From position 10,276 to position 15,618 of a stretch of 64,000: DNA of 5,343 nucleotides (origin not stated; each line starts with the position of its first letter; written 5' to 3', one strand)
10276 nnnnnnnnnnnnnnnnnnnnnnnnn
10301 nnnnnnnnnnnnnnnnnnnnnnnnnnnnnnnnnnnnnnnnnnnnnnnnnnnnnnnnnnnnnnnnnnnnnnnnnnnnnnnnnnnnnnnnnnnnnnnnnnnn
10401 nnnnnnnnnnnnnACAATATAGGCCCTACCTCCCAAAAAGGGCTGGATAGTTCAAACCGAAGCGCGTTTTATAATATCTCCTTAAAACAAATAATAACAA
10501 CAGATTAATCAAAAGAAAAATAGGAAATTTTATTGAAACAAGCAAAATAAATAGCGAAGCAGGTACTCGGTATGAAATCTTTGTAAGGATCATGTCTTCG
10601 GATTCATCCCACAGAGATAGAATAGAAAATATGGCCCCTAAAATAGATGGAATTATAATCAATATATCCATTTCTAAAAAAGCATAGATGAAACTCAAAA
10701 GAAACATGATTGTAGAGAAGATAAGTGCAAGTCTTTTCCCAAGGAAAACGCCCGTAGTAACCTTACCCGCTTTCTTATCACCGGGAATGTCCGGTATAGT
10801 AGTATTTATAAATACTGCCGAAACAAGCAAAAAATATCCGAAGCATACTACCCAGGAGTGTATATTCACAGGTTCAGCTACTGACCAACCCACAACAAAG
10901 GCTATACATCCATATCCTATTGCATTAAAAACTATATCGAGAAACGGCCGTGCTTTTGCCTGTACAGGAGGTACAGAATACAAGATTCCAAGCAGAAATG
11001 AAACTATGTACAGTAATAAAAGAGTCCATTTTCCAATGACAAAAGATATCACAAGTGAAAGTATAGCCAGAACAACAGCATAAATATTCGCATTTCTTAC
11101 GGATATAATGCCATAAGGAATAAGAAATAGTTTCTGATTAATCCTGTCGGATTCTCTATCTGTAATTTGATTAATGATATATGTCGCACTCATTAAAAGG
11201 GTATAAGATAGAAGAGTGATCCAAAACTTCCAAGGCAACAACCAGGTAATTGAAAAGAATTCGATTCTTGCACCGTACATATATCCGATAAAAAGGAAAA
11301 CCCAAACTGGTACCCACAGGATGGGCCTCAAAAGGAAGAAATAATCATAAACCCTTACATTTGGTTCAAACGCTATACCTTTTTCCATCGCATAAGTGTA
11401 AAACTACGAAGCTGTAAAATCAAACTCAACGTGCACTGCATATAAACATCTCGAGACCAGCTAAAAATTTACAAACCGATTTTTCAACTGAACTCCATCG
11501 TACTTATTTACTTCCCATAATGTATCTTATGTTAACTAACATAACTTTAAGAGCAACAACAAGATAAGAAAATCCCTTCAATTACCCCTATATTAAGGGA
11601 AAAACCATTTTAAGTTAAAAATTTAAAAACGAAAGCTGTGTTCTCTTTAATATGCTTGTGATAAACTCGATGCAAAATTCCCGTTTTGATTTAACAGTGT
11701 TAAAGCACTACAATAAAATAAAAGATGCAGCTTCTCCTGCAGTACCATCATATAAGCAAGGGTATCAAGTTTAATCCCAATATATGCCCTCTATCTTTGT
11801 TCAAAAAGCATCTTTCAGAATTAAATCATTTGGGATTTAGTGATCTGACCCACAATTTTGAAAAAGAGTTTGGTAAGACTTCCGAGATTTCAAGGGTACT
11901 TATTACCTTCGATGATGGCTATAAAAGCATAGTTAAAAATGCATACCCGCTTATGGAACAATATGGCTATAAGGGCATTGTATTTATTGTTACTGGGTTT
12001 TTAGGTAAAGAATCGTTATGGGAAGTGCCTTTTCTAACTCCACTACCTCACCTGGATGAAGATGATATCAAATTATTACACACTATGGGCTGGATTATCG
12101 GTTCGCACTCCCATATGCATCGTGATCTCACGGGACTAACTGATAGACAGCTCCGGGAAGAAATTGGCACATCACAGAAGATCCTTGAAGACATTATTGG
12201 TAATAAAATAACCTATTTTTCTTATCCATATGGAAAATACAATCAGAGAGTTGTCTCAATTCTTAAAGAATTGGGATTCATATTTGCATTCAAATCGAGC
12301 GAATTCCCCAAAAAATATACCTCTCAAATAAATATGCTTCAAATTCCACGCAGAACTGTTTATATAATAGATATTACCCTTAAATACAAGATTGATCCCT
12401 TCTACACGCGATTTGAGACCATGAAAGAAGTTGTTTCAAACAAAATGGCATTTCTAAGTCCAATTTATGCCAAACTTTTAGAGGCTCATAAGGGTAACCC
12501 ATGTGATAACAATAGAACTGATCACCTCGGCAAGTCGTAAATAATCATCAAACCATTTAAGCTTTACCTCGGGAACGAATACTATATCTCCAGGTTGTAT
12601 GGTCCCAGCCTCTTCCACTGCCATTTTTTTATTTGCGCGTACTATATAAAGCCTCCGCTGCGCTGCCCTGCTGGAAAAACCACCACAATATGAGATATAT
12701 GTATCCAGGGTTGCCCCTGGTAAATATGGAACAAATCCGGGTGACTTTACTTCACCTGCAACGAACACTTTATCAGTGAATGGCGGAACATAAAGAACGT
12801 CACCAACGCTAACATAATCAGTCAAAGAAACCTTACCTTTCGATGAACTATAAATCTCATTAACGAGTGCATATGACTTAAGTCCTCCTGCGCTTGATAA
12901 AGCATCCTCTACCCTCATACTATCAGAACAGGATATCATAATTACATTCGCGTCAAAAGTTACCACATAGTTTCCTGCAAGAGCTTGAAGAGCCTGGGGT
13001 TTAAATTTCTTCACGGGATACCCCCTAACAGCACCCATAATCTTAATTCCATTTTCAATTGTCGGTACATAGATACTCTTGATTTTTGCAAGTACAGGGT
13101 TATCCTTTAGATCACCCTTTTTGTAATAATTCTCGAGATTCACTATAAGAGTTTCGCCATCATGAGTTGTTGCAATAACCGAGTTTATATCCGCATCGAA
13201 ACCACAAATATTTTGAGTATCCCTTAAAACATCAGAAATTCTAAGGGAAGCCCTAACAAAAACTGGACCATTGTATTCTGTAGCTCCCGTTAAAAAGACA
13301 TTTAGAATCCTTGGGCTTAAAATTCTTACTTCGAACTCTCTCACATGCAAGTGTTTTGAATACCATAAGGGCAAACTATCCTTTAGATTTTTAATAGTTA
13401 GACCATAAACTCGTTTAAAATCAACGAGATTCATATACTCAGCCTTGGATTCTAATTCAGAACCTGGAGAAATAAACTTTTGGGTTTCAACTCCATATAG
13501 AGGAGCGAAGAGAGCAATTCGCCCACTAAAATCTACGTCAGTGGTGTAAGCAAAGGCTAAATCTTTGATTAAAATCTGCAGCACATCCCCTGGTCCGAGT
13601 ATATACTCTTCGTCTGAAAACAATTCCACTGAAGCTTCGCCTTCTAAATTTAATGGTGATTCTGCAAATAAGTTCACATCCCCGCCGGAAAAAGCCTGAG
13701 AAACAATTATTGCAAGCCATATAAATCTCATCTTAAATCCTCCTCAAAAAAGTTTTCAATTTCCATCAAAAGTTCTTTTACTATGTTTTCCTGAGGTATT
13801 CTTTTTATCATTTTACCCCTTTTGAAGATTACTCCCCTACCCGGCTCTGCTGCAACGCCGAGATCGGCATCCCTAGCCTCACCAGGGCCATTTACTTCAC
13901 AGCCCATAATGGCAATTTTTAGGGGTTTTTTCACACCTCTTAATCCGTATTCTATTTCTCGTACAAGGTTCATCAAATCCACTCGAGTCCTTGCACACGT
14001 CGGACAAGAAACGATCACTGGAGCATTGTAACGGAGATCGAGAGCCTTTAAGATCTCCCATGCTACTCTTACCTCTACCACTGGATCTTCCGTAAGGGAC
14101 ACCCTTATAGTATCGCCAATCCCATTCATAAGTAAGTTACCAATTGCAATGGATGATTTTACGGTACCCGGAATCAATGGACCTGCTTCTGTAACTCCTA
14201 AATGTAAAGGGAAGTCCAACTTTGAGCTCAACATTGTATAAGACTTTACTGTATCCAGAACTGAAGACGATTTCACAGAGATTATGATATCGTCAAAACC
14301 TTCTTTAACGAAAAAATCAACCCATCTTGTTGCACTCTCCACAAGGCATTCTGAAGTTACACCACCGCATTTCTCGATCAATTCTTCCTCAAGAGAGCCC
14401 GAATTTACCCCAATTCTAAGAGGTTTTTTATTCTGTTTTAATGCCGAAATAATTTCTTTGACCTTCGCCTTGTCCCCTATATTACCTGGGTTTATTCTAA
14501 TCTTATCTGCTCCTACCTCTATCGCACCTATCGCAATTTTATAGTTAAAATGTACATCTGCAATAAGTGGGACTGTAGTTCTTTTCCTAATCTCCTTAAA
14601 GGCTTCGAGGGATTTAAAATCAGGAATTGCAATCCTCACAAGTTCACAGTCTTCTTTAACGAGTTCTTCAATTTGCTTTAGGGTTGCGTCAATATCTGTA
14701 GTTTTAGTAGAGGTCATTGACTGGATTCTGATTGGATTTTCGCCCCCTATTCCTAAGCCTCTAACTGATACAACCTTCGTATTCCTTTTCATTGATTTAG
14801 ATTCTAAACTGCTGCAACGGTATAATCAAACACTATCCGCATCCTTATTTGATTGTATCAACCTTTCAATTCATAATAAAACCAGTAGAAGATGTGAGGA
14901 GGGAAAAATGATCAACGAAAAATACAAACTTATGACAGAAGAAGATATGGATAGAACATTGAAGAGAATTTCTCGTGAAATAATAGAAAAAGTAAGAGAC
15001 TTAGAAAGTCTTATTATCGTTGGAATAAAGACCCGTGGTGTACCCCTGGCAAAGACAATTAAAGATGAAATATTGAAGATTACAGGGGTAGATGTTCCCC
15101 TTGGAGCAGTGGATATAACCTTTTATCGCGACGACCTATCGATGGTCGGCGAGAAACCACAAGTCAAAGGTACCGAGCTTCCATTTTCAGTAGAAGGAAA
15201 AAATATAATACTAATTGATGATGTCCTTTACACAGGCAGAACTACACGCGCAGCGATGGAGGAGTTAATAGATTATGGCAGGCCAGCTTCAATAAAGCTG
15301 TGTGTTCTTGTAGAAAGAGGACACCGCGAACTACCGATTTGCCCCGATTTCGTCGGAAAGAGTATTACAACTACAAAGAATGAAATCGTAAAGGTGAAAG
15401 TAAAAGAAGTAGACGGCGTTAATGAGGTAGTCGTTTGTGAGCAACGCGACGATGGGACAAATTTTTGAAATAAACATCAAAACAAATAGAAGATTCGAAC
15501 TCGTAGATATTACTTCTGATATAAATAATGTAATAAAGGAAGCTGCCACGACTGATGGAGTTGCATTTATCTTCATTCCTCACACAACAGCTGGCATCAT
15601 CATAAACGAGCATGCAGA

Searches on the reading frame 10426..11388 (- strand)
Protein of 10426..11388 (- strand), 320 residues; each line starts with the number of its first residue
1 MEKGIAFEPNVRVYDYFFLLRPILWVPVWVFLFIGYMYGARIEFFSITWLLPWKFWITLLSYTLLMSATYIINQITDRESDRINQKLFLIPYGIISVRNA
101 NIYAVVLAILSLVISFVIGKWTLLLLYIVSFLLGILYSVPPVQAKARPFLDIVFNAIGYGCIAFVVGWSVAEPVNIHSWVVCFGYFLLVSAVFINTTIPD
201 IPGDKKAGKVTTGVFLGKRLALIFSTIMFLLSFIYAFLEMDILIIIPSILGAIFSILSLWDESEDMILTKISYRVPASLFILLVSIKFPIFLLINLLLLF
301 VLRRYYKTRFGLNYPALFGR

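Call 75: search_protein_families(library=pfam, proteins=[window:10426-11388:-], max_evalue=0.000001)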
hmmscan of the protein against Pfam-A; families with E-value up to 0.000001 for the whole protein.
window:10426-11388:- (320 aa): 1 family
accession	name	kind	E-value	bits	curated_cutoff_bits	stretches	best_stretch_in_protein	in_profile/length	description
PF01040.23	UbiA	-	2.5e-29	102.7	34.2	1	30-259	3-229/250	UbiA prenyltransferase family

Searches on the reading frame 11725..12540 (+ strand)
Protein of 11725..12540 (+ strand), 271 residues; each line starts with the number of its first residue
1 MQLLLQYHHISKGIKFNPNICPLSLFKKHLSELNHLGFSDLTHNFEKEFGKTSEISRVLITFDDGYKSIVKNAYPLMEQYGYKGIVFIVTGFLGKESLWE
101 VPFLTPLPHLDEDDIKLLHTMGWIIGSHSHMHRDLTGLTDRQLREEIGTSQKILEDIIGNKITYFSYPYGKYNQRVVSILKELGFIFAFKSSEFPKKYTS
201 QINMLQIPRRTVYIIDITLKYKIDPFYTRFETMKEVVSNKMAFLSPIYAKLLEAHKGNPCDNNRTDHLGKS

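Call 75: search_protein_families(library=pfam, proteins=[window:11725-12540:+], max_evalue=0.000001)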
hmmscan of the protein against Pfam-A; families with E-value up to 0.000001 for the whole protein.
window:11725-12540:+ (271 aa): 1 family
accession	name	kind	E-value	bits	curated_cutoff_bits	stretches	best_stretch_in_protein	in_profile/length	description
PF01522.26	Polysacc_deac_1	-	5e-29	101.2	23.1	1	54-185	5-121/124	Polysaccharide deacetylase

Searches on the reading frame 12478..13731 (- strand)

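Call 75: search_protein_families(library=pfam, proteins=[window:12478-13731:-], max_evalue=0.000001)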
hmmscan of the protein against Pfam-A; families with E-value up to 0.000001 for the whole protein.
window:12478-13731:- (417 aa): 2 families
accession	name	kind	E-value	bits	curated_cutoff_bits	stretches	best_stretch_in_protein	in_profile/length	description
PF10531.15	SLBB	-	5.1e-13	49.1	27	1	321-370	1-51/55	SLBB domain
PF22461.2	SLBB_2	-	2.9e-09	37.3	27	0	321-386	2-79/79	SLBB domain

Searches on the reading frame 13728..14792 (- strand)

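Call 76: search_protein_families(library=pfam, proteins=[window:13728-14792:-], max_evalue=0.000001)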
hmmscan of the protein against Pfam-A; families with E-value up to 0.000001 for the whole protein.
window:13728-14792:- (354 aa): 1 family
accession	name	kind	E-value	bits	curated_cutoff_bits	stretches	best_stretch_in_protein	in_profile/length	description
PF04551.19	GcpE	-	4.2e-141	470.3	32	1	5-347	1-343/343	GcpE protein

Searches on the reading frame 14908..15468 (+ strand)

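Call 76: search_protein_families(library=pfam, proteins=[window:14908-15468:+], max_evalue=0.000001)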
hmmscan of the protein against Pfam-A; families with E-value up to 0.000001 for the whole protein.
window:14908-15468:+ (186 aa): 1 family
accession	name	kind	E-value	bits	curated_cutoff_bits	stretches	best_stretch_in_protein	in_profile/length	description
PF00156.33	Pribosyltran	-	6.7e-23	81.2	26.3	1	18-166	15-156/158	Phosphoribosyl transferase domain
